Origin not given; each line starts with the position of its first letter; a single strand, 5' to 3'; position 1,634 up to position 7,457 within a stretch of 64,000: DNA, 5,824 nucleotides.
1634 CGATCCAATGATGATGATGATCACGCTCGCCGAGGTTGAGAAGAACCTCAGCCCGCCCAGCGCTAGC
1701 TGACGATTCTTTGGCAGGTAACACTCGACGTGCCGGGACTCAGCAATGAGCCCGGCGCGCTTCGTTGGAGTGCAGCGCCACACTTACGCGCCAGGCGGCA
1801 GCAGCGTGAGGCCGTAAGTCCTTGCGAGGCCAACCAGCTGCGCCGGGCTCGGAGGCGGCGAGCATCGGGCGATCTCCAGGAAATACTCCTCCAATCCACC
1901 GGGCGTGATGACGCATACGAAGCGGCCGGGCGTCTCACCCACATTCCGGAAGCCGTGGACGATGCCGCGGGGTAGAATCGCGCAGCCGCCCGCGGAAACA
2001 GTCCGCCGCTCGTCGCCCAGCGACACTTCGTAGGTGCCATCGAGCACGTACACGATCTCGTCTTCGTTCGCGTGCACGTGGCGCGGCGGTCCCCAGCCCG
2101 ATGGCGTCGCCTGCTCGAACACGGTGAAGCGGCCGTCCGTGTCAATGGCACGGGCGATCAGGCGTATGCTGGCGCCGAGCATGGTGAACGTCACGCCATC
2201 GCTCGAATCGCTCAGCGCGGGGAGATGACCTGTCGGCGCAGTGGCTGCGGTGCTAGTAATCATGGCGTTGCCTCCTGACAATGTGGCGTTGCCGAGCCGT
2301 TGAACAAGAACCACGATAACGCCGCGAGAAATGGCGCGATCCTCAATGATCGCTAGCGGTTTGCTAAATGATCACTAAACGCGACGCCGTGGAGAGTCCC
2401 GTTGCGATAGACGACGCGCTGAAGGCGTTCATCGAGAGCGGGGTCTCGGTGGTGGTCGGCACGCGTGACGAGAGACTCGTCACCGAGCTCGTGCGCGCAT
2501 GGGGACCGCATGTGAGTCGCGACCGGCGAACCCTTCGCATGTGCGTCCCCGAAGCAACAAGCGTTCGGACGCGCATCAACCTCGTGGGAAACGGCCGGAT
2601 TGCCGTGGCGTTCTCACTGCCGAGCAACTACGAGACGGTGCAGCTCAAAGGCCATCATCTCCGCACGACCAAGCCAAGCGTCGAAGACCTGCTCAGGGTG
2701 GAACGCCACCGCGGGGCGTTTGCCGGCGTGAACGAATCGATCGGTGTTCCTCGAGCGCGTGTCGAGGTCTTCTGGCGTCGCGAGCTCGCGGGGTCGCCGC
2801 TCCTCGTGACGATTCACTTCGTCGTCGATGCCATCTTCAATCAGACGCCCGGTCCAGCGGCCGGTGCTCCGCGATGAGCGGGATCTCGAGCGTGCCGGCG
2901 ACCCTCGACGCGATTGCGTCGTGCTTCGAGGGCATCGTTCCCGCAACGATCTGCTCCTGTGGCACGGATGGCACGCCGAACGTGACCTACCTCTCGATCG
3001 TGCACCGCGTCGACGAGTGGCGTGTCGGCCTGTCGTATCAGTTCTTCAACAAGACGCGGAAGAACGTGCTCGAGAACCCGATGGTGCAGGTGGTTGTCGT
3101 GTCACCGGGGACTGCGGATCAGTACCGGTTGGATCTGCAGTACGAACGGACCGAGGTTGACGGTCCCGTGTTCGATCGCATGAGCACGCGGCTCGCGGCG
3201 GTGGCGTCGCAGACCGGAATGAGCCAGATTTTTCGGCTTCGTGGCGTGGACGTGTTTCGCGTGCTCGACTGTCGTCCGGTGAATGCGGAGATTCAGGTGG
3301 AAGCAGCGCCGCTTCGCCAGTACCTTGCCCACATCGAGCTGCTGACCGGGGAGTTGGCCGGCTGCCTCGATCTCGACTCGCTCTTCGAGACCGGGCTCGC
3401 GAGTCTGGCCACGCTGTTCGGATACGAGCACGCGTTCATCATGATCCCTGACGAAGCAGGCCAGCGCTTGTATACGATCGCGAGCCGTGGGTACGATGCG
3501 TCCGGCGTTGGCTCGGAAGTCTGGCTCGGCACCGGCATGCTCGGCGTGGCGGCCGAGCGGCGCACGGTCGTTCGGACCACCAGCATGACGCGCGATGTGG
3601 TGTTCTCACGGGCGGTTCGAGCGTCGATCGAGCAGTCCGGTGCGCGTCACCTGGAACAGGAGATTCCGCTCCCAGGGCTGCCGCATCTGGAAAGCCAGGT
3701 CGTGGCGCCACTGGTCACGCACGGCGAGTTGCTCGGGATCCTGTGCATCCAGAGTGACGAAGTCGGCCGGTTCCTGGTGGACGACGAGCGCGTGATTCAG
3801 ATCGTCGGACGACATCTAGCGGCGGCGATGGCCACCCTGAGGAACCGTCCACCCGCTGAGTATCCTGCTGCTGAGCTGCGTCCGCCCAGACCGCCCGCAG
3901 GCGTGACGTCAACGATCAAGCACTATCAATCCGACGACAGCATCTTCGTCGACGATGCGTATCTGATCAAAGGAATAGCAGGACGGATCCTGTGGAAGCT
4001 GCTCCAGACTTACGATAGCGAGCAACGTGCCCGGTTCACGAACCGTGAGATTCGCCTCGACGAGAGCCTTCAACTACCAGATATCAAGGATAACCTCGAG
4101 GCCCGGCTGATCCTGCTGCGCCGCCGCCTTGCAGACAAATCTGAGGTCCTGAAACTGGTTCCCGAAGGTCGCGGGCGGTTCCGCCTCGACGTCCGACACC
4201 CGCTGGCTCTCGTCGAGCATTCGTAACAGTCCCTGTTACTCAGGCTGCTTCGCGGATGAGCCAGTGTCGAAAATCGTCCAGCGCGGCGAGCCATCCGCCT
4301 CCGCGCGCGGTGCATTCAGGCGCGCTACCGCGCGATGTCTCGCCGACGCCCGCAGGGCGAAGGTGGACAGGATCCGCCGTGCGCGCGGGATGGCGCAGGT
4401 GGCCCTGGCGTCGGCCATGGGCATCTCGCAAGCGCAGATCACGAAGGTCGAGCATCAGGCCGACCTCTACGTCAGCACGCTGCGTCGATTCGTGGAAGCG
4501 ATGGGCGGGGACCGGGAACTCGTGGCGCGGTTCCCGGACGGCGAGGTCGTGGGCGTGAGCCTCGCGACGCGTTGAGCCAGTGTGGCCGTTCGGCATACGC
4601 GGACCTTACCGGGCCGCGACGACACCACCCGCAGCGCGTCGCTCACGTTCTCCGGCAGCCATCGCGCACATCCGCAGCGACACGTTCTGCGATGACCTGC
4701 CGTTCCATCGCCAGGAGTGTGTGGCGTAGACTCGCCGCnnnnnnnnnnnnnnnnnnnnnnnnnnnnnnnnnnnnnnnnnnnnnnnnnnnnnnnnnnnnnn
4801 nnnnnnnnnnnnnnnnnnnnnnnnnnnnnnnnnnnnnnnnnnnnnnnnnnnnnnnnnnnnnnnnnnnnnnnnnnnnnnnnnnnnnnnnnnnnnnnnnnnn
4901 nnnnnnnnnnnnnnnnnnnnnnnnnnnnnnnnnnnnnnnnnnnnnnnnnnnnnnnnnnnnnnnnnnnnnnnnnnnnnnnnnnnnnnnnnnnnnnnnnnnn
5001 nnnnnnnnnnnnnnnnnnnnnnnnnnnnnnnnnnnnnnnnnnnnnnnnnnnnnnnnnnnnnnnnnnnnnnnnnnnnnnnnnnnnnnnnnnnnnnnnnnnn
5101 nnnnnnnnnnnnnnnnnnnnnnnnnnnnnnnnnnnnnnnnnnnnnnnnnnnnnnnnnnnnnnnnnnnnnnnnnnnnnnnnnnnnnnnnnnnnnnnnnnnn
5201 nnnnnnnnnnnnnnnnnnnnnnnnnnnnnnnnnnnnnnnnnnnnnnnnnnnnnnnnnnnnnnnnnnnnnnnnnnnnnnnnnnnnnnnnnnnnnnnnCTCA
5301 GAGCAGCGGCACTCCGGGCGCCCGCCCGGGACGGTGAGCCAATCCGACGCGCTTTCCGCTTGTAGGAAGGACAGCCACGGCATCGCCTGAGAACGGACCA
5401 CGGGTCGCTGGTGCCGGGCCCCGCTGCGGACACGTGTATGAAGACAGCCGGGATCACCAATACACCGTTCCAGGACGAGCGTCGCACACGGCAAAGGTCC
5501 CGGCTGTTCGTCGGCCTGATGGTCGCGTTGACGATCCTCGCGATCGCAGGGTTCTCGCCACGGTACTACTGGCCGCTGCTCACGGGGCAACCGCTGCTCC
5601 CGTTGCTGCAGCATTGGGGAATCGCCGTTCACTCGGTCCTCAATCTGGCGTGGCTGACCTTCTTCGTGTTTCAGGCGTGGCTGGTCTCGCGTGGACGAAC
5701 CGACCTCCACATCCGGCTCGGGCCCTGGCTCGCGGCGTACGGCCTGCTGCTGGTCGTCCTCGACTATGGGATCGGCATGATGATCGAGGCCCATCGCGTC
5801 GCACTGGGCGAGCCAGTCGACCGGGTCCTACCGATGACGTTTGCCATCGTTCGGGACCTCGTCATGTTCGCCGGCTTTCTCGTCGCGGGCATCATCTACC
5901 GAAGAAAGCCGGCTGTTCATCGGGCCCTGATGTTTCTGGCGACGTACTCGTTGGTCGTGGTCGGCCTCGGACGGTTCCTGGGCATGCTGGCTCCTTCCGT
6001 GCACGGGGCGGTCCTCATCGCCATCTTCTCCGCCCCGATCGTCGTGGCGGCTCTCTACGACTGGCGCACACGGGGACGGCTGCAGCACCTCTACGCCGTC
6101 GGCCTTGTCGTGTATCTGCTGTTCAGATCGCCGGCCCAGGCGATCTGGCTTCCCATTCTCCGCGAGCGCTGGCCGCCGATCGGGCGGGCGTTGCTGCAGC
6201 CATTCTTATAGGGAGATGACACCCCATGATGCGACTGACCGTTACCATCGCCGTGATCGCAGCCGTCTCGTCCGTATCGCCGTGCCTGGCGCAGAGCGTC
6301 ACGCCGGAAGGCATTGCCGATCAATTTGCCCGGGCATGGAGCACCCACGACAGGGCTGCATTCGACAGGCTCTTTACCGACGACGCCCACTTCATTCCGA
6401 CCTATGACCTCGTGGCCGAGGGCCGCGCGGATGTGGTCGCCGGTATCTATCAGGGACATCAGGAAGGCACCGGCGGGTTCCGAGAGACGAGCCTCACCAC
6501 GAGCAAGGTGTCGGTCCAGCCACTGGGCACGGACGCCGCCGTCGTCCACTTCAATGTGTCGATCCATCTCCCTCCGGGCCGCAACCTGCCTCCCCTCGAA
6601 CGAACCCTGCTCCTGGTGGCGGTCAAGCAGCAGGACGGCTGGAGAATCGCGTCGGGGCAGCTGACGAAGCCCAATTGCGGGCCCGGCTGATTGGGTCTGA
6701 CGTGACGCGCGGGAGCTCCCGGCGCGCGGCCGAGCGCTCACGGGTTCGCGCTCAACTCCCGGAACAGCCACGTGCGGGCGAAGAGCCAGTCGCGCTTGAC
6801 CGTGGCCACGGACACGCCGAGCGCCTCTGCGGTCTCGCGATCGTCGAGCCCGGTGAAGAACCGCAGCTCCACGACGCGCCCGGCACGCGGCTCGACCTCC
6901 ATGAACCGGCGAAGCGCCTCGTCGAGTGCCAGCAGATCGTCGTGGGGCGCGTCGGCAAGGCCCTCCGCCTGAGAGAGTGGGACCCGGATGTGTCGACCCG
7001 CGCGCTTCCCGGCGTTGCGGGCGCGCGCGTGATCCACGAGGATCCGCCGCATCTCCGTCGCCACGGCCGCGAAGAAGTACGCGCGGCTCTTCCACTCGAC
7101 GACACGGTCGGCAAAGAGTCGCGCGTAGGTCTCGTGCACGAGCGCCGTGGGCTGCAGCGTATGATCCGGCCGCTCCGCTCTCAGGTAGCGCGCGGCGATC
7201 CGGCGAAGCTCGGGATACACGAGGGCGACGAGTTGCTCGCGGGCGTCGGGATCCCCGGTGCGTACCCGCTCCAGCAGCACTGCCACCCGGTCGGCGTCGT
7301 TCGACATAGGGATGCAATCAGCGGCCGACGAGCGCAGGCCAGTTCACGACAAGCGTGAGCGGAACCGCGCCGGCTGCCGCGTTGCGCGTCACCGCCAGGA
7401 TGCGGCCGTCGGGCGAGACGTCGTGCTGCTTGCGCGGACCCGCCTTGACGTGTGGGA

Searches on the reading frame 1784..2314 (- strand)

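Call 71: search_protein_families(library=pfam, proteins=[window:1784-2314:-], max_evalue=0.0001)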
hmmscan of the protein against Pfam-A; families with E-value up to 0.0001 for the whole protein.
window:1784-2314:- (176 aa): 3 families
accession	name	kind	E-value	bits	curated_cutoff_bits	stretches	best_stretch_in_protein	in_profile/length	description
PF07883.17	Cupin_2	-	2.4e-18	66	27.2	1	71-135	6-69/70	Cupin domain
PF02311.25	AraC_binding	-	3e-07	30.7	21.1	1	69-140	9-78/135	AraC-like ligand binding domain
PF00190.28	Cupin_1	-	7.2e-07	29.3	22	1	70-136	41-113/151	Cupin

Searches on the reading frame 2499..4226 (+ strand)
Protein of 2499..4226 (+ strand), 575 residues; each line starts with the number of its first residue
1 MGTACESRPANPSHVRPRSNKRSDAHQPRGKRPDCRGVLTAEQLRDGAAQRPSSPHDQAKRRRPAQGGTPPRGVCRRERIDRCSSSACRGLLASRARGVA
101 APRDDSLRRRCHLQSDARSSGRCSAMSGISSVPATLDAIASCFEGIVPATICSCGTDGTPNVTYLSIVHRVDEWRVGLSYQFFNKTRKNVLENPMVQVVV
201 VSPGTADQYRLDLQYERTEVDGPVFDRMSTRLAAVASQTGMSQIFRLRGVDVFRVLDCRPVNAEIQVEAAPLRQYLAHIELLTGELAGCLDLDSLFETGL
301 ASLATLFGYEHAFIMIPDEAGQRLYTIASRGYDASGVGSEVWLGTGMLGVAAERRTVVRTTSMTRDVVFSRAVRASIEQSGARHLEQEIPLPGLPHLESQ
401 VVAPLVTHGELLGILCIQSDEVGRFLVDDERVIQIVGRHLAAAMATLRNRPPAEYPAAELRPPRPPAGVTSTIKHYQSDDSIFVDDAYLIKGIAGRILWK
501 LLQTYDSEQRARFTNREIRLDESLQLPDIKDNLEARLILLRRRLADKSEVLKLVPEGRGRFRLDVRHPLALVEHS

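Call 70: search_protein_families(library=pfam, proteins=[window:2499-4226:+], max_evalue=0.0001)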
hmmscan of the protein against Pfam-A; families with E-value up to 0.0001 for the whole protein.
window:2499-4226:+ (575 aa): 4 families
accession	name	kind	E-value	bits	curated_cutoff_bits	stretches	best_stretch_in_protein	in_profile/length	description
PF01590.32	GAF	-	3.3e-11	44.3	22.4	1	291-443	1-132/133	GAF domain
PF13185.12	GAF_2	-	1.7e-10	41.7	28.6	1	290-444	2-135/136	GAF domain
PF13492.12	GAF_3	-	5e-07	30.6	27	1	291-445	1-128/129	GAF domain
PF01243.27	PNPOx_N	-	6.7e-07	30.1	28.1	1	137-234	3-91/120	Pyridoxamine 5'-phosphate oxidase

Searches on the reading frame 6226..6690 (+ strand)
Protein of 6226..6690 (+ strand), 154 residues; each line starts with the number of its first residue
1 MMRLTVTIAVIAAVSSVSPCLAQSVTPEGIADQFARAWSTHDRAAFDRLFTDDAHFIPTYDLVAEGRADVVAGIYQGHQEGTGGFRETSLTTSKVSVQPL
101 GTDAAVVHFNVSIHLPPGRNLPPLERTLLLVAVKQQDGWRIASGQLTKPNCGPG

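Call 70: search_protein_families(library=pfam, proteins=[window:6226-6690:+], max_evalue=0.0001)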
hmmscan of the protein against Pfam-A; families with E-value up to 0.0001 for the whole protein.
window:6226-6690:+ (154 aa): 4 families
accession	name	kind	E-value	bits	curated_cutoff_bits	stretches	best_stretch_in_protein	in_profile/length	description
PF14534.12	DUF4440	-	1.3e-11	45.3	25.2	1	32-141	6-107/107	Domain of unknown function (DUF4440)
PF13474.12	SnoaL_3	-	6.1e-08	33.5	22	1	31-145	5-115/121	SnoaL-like domain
PF12680.13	SnoaL_2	-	1.6e-06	29.1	27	1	32-119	2-82/102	SnoaL-like domain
PF13577.12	SnoaL_4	-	5.7e-06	26.8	24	1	32-142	14-123/126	SnoaL-like domain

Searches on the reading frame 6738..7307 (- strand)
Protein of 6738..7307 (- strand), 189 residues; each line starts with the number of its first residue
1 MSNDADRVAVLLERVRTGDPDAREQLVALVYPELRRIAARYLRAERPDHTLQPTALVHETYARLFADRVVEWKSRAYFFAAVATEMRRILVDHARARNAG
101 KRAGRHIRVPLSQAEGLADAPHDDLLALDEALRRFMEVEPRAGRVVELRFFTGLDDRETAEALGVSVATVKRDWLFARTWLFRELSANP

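Call 70: search_protein_families(library=pfam, proteins=[window:6738-7307:-], max_evalue=0.0001)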
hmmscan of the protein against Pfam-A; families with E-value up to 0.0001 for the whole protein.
window:6738-7307:- (189 aa): 2 families
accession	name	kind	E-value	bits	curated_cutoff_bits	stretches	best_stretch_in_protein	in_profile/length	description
PF07638.17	Sigma70_ECF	-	1e-56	192.2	21.1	1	7-186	3-184/185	ECF sigma factor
PF08281.18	Sigma70_r4_2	-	9.2e-06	25.7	25.7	1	133-173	6-46/54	Sigma-70, region 4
